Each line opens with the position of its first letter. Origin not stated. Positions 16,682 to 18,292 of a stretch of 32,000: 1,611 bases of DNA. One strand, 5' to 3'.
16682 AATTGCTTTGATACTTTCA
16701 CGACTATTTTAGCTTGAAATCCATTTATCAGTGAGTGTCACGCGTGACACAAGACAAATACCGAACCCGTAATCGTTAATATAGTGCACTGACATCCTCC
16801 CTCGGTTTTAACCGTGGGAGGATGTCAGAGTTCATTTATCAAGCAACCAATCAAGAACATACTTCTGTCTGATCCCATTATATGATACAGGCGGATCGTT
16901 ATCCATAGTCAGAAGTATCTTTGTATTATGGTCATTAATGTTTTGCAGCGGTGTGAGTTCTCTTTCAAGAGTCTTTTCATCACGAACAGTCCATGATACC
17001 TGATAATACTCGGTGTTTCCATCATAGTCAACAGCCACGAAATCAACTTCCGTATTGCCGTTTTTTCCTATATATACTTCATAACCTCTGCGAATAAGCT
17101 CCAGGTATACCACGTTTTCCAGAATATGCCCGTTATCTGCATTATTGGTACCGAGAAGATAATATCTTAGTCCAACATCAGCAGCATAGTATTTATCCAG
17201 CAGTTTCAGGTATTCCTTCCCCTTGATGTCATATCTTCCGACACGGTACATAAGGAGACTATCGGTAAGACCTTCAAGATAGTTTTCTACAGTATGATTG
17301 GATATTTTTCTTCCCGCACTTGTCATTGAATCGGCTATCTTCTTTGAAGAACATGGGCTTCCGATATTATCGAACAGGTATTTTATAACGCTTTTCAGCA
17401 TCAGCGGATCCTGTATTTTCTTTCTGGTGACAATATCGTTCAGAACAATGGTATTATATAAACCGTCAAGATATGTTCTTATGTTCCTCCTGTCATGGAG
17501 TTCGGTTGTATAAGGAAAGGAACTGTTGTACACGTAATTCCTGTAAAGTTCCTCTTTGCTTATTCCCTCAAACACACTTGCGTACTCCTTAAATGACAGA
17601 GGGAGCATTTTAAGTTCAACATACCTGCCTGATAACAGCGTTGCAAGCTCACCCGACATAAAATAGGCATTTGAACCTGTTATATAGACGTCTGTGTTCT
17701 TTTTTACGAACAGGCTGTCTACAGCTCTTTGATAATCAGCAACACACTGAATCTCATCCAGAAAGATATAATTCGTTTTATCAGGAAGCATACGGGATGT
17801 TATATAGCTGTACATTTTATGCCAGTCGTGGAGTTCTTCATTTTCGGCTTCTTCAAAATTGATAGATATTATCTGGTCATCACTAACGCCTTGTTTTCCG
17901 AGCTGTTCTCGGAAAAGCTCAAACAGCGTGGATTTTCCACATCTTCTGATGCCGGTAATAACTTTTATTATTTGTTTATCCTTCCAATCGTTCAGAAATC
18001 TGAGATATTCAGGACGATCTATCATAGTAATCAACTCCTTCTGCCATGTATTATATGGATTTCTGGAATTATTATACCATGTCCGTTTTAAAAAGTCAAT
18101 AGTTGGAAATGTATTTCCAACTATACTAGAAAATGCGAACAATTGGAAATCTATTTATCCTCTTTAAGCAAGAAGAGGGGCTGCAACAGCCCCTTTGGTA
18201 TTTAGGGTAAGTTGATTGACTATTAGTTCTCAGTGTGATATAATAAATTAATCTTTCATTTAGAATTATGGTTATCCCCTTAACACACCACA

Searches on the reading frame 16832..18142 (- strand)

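Call 9: search_protein_families(library=pfam, proteins=[window:16832-18142:-], max_evalue=0.01)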
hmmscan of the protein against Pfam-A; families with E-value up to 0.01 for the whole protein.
window:16832-18142:- (436 aa): 4 families
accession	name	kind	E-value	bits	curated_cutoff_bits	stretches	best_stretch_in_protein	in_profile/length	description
PF13173.12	AAA_14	-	1e-32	113.3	27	1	59-187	4-128/129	AAA domain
PF13635.12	DUF4143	-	4.3e-20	72.5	28.1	1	235-383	2-158/160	Domain of unknown function (DUF4143)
PF01637.24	ATPase_2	-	0.00024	21.4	33.2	1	41-107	2-68/225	ATPase domain predominantly from Archaea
PF21100.3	MCM_C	-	0.0059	16.9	27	0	272-302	27-57/64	MCM protein C-terminal winged helix-turn-helix domain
